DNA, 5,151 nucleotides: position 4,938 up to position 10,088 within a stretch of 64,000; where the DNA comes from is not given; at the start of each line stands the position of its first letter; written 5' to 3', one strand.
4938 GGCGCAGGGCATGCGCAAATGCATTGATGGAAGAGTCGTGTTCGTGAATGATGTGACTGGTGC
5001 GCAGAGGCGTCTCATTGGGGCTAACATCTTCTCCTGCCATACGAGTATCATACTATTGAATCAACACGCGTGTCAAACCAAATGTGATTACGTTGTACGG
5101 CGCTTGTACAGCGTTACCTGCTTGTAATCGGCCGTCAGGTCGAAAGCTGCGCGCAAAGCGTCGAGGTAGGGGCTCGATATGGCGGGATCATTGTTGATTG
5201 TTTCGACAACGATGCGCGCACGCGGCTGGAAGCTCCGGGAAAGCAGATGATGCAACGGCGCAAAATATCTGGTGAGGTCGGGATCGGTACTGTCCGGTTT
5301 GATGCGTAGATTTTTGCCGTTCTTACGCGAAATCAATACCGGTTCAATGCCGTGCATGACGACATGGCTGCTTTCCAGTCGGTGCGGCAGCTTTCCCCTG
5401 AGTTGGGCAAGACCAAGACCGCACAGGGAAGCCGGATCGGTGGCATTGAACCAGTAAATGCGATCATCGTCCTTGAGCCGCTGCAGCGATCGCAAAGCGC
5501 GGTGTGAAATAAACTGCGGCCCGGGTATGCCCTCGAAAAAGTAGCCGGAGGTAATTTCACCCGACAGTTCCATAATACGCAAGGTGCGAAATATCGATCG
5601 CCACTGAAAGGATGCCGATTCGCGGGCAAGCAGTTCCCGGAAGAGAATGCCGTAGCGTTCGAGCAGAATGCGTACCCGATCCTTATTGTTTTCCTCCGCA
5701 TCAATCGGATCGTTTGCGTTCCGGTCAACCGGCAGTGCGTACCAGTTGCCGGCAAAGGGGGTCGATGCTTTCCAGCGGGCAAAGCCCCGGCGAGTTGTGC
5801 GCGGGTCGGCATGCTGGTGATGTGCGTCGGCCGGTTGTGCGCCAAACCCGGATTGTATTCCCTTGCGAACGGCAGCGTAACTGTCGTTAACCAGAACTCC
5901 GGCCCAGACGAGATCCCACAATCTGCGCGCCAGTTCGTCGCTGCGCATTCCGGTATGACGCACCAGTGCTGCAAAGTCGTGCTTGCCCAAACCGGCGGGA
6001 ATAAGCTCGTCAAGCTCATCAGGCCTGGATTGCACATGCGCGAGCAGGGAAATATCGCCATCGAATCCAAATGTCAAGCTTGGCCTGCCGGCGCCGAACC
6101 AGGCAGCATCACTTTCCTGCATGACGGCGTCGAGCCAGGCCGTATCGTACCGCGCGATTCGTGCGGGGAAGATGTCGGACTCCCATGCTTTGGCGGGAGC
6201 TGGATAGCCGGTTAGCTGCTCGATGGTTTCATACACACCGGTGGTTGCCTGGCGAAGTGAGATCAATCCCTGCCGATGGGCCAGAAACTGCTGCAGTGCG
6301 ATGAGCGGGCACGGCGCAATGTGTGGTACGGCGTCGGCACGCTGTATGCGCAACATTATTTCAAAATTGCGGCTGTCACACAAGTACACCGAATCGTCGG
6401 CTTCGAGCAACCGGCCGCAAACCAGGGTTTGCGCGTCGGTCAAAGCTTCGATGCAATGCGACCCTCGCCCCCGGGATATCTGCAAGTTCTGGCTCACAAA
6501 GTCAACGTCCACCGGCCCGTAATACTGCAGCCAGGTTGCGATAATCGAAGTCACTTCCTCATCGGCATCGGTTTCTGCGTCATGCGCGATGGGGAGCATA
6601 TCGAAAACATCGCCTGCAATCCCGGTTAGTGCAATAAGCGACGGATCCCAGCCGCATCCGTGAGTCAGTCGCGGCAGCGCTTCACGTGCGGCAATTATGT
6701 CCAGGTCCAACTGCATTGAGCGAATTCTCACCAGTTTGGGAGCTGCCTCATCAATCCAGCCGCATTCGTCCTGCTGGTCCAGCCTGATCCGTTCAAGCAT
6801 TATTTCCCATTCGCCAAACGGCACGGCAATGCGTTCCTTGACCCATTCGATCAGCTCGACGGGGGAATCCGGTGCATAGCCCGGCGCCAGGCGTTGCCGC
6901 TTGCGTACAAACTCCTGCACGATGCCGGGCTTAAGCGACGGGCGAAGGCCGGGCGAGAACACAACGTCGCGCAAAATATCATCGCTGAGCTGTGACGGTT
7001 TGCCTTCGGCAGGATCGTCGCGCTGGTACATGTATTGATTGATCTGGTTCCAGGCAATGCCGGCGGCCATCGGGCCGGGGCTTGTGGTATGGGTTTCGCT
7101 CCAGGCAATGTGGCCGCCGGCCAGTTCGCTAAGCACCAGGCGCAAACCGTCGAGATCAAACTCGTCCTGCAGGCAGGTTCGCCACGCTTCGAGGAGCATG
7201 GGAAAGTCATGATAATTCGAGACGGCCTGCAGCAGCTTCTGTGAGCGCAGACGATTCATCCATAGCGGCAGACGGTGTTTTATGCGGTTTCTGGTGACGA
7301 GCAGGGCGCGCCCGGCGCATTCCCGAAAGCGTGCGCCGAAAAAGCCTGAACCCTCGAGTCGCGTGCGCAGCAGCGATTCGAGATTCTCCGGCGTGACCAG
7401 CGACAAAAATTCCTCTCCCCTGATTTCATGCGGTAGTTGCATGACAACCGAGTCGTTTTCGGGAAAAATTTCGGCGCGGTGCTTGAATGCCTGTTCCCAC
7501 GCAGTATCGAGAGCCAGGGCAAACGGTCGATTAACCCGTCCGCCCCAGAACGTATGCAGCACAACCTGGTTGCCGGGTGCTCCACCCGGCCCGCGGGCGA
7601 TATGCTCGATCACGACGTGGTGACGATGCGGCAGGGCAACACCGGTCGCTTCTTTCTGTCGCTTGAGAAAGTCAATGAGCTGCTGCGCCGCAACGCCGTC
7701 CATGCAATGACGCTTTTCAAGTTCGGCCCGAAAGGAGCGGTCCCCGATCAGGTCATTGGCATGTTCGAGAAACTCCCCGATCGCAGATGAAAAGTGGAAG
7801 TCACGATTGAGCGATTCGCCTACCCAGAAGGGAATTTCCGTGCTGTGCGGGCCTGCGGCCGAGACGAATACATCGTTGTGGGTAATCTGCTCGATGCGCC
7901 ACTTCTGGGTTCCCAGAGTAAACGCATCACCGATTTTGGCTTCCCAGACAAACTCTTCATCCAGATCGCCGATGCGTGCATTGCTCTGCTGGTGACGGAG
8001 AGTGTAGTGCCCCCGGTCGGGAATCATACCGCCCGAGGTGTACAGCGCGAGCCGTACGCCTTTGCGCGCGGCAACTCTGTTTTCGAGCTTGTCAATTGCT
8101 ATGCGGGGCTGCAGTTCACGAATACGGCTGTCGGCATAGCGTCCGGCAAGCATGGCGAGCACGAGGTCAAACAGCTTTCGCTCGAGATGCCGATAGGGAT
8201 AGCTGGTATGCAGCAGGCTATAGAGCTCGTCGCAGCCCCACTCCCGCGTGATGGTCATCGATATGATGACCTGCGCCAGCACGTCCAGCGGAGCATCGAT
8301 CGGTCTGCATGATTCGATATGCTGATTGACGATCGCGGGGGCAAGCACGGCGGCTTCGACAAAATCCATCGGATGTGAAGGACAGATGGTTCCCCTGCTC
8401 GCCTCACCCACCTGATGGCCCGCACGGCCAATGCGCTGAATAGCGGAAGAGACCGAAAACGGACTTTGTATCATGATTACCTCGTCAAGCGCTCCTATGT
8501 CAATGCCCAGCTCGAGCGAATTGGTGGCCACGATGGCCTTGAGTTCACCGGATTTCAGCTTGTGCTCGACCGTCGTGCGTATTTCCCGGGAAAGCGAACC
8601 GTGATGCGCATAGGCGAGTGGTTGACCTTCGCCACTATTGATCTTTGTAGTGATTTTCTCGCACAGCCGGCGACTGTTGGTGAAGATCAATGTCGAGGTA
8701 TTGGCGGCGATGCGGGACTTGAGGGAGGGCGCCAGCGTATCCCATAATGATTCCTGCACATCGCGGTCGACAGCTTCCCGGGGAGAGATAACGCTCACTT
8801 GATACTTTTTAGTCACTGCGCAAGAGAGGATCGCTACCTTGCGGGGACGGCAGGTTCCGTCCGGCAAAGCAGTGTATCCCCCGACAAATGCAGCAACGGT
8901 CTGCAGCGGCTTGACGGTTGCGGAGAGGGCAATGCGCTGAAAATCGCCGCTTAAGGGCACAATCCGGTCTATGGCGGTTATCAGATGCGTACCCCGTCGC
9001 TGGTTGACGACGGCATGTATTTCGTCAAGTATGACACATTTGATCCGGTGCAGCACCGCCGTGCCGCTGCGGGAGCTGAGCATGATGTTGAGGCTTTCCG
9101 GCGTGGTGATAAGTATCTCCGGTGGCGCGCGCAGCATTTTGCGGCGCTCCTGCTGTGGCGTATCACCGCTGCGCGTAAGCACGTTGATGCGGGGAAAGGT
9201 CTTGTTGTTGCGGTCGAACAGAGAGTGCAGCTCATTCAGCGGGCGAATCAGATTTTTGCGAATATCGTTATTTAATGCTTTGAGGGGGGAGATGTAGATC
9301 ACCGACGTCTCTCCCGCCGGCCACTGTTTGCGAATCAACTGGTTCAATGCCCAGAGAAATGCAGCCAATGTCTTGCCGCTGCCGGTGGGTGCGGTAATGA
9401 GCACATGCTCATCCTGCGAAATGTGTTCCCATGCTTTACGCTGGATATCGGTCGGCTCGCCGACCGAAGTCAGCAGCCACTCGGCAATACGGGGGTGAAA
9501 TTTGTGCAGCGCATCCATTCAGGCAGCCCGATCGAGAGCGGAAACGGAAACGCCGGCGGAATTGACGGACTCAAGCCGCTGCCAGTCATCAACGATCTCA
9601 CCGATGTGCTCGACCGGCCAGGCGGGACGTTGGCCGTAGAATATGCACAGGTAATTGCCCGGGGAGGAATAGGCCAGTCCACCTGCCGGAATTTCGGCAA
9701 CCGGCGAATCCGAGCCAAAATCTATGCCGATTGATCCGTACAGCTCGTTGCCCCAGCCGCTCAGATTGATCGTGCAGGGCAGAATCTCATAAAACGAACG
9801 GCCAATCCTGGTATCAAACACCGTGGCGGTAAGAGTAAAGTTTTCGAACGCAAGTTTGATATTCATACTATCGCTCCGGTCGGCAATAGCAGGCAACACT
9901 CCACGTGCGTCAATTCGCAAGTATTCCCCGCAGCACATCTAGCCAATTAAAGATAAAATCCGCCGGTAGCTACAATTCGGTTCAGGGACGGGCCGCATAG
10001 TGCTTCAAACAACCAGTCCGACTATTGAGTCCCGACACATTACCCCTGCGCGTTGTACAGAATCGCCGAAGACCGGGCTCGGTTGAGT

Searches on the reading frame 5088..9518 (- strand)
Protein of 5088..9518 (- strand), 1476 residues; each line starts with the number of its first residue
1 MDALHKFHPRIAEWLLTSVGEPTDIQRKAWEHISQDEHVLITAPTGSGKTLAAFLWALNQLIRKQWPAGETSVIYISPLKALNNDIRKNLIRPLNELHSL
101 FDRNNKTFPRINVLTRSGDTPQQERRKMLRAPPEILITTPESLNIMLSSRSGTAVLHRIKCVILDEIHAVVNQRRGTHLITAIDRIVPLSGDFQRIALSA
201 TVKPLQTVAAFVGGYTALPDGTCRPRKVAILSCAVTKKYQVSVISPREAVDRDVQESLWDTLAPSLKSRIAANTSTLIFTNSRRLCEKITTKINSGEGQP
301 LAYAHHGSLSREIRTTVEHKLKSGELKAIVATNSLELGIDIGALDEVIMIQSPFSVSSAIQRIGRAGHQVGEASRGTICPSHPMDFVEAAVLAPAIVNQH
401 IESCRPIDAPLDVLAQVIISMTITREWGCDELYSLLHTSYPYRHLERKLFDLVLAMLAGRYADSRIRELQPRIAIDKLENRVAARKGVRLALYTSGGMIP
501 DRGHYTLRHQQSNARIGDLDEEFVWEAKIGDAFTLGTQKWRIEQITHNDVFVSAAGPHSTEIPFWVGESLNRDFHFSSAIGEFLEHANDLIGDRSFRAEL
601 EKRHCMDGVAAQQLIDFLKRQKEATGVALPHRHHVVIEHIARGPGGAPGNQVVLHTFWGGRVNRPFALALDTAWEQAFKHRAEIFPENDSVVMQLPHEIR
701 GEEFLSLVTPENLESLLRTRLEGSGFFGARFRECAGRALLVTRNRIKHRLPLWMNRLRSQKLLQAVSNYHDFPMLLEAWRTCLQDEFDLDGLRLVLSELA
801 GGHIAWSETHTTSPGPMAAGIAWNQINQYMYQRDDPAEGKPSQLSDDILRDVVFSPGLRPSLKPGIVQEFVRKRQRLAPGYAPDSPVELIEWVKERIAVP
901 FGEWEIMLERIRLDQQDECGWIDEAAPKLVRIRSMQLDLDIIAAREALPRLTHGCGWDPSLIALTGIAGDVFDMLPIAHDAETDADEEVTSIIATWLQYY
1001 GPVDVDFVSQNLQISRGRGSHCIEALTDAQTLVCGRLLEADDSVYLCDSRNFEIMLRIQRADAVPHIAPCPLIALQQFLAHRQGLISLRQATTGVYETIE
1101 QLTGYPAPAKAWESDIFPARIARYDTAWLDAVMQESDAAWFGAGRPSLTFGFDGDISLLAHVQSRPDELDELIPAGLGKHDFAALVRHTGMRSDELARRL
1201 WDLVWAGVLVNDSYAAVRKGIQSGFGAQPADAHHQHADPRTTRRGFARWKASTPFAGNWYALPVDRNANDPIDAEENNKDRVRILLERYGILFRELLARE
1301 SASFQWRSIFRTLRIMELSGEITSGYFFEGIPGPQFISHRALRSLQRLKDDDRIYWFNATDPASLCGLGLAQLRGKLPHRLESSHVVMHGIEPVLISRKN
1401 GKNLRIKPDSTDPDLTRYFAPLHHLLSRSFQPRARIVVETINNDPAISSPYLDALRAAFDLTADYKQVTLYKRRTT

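Call 14: search_protein_families(library=pfam, proteins=[window:5088-9518:-], max_evalue=0.001)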
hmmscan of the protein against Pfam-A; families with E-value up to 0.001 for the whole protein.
window:5088-9518:- (1476 aa): 7 families
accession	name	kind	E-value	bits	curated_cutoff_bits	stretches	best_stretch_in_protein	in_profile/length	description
PF08494.16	DEAD_assoc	-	1.9e-46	158.8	23.5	1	629-818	1-191/191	DEAD/H associated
PF19306.5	WH_Lhr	-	6.2e-36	123.7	27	1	395-559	2-165/168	Large helicase-related protein, winged helix domain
PF00270.35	DEAD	-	3.5e-32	111.9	26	1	23-203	1-161/167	DEAD/DEAH box helicase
PF23234.1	WH4_Lhr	-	2.2e-22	78.9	27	1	1273-1353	3-83/87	Large helicase-related protein, winged-helix domain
PF00271.37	Helicase_C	-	2.7e-19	69.9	23.5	1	271-367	13-107/110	Helicase conserved C-terminal domain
PF23235.1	WH3_Lhr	-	1.6e-10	41.6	27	1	1090-1149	22-79/95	Large helicase-related protein, winged-helix domain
PF04851.21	ResIII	-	2.6e-09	37.7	22.5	1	24-203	6-163/164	Type III restriction enzyme, res subunit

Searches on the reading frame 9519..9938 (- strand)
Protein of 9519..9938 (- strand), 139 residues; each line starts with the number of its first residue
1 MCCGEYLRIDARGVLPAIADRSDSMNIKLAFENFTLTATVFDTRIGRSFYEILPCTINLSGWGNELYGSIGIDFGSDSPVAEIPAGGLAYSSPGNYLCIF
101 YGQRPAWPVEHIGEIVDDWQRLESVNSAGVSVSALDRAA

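Call 14: search_protein_families(library=pfam, proteins=[window:9519-9938:-], max_evalue=0.001)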
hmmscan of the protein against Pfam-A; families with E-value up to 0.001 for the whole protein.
window:9519-9938:- (139 aa): 2 families
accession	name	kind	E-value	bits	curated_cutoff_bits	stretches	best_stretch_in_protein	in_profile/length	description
PF04126.18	Cyclophil_like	-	1.2e-23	83.7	27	1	25-128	1-114/120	Cyclophilin-like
PF18050.6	Cyclophil_like2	-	1.2e-10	41.9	22.7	1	31-126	3-104/115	Cyclophilin-like family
